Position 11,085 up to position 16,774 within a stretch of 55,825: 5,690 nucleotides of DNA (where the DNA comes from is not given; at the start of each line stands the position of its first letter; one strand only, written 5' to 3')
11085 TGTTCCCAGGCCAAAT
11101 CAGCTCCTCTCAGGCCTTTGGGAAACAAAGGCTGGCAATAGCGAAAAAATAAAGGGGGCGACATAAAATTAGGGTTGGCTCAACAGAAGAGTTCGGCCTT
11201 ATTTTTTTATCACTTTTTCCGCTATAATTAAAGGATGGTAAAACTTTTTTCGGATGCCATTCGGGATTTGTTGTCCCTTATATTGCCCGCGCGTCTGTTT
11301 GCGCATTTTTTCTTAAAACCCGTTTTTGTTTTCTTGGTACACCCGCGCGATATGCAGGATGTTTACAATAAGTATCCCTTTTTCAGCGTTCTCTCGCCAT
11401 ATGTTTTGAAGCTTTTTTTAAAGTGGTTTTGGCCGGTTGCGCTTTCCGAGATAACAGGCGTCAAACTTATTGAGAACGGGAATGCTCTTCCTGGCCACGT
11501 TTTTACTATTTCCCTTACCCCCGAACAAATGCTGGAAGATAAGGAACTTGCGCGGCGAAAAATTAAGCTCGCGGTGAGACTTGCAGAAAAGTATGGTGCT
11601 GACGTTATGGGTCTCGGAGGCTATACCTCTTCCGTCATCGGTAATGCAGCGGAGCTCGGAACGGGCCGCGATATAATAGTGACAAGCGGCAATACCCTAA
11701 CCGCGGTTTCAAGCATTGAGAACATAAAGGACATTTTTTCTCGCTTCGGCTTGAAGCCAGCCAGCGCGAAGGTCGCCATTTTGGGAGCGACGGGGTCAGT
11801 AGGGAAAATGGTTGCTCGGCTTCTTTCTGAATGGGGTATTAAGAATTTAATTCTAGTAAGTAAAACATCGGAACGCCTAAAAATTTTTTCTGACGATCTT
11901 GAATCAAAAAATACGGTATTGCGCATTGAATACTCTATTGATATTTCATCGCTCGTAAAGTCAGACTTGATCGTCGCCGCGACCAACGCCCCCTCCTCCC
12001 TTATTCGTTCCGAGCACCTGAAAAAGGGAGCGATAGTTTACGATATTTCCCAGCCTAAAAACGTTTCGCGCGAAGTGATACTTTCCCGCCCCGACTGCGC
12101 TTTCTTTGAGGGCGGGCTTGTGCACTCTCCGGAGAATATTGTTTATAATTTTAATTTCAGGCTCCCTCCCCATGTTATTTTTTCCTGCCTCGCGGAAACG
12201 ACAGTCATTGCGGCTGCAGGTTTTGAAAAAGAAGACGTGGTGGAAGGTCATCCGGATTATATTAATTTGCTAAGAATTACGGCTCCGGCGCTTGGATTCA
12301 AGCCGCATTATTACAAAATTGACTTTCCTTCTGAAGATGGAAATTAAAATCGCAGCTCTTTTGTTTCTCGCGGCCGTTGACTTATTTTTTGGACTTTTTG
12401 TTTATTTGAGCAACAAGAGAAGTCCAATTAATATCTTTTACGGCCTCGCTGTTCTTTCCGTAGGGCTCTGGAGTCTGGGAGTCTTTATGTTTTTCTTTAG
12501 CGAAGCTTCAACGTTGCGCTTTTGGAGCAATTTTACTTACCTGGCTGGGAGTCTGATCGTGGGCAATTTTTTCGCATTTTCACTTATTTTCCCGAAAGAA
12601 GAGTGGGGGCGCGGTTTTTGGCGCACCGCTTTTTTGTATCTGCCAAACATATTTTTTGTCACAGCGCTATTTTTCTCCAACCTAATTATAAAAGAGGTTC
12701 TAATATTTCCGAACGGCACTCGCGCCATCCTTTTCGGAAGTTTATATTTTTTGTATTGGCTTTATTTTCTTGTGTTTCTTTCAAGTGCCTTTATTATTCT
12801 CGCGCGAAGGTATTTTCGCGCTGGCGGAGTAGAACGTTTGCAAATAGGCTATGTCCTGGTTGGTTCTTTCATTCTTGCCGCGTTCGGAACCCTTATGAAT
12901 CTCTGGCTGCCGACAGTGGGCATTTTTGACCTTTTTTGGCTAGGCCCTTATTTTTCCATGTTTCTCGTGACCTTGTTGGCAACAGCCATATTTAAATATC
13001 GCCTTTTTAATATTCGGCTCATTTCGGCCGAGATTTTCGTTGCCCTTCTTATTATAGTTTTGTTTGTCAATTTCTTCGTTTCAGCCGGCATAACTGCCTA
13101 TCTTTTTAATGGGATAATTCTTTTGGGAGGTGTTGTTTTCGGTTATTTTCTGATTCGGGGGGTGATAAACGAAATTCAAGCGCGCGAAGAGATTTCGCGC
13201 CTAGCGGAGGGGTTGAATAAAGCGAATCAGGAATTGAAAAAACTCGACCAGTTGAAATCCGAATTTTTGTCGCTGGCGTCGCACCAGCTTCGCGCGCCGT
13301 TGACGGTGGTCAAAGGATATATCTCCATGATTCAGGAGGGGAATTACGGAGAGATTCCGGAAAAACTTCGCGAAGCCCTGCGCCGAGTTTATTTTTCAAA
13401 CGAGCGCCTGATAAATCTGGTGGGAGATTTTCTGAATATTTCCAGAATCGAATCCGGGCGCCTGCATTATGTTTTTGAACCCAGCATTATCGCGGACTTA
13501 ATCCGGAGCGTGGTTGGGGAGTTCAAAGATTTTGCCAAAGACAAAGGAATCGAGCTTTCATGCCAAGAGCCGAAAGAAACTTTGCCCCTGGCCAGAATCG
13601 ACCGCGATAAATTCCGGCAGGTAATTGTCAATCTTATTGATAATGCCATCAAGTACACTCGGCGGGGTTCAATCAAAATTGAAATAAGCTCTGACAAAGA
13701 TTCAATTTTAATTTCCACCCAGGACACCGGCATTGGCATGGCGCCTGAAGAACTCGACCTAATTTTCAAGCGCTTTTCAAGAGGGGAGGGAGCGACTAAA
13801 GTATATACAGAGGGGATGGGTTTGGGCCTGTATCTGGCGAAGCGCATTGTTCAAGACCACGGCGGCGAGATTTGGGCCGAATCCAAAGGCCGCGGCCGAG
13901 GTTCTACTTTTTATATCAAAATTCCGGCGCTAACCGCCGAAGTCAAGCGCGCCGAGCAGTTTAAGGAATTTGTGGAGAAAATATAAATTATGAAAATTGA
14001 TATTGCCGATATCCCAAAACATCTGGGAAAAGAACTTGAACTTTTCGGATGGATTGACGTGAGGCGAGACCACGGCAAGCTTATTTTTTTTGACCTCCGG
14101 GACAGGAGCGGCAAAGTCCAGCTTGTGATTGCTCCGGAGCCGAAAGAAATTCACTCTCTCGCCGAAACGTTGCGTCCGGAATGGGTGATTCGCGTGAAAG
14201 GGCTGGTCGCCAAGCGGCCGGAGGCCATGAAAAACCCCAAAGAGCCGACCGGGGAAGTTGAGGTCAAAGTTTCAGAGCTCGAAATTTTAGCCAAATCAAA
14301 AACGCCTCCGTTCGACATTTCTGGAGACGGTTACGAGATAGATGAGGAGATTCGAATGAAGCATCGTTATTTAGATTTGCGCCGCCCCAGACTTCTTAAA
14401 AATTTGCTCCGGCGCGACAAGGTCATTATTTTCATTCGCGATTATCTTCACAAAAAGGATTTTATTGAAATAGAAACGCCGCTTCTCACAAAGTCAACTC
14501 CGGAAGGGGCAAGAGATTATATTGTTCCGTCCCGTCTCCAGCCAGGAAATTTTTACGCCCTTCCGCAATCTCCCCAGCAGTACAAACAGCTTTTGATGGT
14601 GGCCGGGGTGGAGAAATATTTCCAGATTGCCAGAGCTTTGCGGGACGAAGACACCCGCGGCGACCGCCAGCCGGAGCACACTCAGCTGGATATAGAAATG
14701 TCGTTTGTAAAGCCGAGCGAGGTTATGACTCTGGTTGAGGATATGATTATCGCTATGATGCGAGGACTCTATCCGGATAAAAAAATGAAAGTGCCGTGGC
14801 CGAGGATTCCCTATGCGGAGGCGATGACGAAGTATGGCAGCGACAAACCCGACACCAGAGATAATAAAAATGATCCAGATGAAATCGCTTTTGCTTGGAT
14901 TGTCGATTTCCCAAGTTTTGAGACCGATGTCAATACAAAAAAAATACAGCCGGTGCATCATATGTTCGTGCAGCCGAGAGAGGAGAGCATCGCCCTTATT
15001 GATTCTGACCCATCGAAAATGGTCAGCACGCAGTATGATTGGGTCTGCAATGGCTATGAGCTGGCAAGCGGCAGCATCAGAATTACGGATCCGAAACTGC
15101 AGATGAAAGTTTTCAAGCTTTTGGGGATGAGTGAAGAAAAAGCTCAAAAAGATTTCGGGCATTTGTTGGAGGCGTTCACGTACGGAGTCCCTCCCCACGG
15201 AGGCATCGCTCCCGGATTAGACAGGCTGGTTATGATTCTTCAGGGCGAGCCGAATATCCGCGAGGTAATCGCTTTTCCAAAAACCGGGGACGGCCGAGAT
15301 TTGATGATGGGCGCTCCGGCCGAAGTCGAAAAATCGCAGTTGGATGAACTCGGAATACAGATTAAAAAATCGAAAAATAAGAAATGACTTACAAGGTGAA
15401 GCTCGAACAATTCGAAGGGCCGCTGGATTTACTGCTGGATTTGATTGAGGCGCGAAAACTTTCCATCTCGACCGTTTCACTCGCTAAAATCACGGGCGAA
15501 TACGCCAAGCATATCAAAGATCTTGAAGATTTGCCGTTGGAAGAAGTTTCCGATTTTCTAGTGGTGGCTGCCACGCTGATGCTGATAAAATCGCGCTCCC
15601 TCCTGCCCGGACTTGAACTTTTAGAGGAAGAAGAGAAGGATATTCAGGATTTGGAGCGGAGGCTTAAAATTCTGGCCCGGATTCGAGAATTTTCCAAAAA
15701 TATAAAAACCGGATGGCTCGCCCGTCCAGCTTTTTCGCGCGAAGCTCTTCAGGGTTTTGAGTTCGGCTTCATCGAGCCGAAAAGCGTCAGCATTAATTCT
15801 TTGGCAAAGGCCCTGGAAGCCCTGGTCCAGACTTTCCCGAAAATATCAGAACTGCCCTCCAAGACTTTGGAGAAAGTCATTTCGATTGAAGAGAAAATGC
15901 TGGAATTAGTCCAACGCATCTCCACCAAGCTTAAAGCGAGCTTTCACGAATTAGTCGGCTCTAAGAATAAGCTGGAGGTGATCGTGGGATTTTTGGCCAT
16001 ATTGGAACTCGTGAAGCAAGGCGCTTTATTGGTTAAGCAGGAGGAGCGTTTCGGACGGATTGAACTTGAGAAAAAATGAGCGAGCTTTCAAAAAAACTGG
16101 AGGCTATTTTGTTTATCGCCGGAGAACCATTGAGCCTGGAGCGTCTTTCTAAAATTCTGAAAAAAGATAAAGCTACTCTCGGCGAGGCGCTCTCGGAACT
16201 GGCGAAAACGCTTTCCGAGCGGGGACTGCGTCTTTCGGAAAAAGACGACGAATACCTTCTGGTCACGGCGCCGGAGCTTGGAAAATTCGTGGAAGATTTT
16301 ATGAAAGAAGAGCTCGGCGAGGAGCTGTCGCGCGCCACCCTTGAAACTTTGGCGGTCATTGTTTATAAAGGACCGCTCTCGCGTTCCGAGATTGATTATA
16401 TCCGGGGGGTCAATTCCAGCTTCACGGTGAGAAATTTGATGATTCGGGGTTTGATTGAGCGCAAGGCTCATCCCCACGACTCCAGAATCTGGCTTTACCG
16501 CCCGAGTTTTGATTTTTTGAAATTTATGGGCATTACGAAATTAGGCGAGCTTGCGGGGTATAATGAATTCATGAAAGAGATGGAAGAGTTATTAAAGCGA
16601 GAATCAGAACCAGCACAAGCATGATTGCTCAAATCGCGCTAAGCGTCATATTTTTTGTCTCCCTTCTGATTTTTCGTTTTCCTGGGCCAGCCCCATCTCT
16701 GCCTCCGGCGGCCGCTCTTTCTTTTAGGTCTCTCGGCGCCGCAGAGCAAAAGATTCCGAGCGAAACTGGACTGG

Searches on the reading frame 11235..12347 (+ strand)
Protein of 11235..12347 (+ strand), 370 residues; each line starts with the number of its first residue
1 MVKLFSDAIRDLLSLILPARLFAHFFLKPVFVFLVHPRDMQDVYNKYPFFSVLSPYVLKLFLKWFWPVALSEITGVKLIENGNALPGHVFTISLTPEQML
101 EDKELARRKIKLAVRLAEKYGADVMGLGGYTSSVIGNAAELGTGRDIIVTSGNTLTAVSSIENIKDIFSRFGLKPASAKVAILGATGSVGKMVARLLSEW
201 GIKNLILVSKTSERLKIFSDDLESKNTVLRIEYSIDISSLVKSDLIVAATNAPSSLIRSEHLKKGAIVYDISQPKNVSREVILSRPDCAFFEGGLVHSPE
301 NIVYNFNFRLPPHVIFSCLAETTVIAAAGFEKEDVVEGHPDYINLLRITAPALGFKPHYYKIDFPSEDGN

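Call 80: search_protein_families(library=pfam, proteins=[window:11235-12347:+], max_evalue=0.001)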
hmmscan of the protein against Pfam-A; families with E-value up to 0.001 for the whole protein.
window:11235-12347:+ (370 aa): 3 families
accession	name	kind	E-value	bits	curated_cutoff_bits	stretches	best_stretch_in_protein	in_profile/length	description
PF01488.26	Shikimate_DH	-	1.1e-10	42.2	24.3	1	175-281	10-121/138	Shikimate / quinate 5-dehydrogenase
PF01118.30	Semialdhyde_dh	-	7.4e-07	30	26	1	179-283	1-108/121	Semialdehyde dehydrogenase, NAD binding domain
PF02882.25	THF_DHG_CYH_C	-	0.00015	21.5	27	0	164-272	23-108/160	Tetrahydrofolate dehydrogenase/cyclohydrolase, NAD(P)-binding domain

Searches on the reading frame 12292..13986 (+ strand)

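Call 80: search_protein_families(library=pfam, proteins=[window:12292-13986:+], max_evalue=0.001)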
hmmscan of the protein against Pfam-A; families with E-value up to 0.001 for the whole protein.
window:12292-13986:+ (564 aa): 4 families
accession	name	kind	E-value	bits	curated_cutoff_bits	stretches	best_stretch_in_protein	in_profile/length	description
PF02518.31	HATPase_c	-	3.9e-29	101.8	26.4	1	437-546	2-109/111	Histidine kinase-, DNA gyrase B-, and HSP90-like ATPase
PF00512.31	HisKA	-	1.2e-14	54.5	26.9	1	322-389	2-66/66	His Kinase A (phospho-acceptor) domain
PF16927.11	HisKA_7TM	-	5.6e-14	53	28.6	1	23-241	2-222/224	N-terminal 7TM region of histidine kinase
PF13589.12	HATPase_c_3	-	0.00044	20.7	25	1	441-518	3-82/137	Histidine kinase-, DNA gyrase B-, and HSP90-like ATPase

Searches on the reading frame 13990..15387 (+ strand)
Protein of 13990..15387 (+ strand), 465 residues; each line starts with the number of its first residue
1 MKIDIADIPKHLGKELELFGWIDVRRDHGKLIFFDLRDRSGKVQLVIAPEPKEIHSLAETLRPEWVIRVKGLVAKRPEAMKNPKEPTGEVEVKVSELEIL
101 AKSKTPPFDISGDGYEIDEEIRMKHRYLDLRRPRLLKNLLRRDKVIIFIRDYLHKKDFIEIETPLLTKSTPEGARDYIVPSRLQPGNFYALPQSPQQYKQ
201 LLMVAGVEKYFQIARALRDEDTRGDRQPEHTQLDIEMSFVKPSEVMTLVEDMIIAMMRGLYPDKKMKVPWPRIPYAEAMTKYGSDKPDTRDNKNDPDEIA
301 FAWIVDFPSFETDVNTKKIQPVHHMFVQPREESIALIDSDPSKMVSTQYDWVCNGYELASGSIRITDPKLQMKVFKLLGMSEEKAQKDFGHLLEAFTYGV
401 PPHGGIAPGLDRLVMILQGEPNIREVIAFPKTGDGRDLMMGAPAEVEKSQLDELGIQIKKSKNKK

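Call 80: search_protein_families(library=pfam, proteins=[window:13990-15387:+], max_evalue=0.001)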
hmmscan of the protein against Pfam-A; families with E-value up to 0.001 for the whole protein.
window:13990-15387:+ (465 aa): 2 families
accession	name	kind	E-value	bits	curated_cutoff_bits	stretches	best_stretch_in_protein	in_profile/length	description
PF00152.25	tRNA-synt_2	-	6.5e-114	380.6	25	1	118-432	1-307/308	tRNA synthetases class II (D, K and N)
PF01336.31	tRNA_anti-codon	-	5e-17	62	27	1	18-100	3-75/75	OB-fold nucleic acid binding domain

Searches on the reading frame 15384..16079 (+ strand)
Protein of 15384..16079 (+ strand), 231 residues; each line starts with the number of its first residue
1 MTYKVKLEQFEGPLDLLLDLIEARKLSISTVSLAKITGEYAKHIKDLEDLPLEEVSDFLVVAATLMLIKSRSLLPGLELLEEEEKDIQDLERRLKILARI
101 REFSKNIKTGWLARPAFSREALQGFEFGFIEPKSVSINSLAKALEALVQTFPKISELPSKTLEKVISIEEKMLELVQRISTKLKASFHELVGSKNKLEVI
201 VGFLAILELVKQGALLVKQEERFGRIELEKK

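Call 80: search_protein_families(library=pfam, proteins=[window:15384-16079:+], max_evalue=0.001)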
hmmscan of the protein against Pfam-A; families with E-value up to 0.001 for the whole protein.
window:15384-16079:+ (231 aa): 1 family
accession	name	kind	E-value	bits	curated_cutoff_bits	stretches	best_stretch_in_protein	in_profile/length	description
PF02616.19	SMC_ScpA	-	1.3e-23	84.7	24.6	1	20-227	1-228/232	Segregation and condensation protein ScpA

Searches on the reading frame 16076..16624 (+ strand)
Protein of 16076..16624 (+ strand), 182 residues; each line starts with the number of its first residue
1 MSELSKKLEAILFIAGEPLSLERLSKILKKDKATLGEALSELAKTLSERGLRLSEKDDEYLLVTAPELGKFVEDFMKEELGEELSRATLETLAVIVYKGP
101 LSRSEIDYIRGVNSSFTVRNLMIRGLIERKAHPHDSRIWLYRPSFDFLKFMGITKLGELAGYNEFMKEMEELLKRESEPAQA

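Call 80: search_protein_families(library=pfam, proteins=[window:16076-16624:+], max_evalue=0.001)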
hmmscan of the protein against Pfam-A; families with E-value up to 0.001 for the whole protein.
window:16076-16624:+ (182 aa): 2 families
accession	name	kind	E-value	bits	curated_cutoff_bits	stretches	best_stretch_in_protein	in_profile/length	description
PF04079.22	SMC_ScpB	-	2e-41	141.6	27.4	1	7-160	2-158/160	Segregation and condensation complex subunit ScpB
PF12802.13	MarR_2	-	0.00022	21.7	27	0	117-137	40-60/61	MarR family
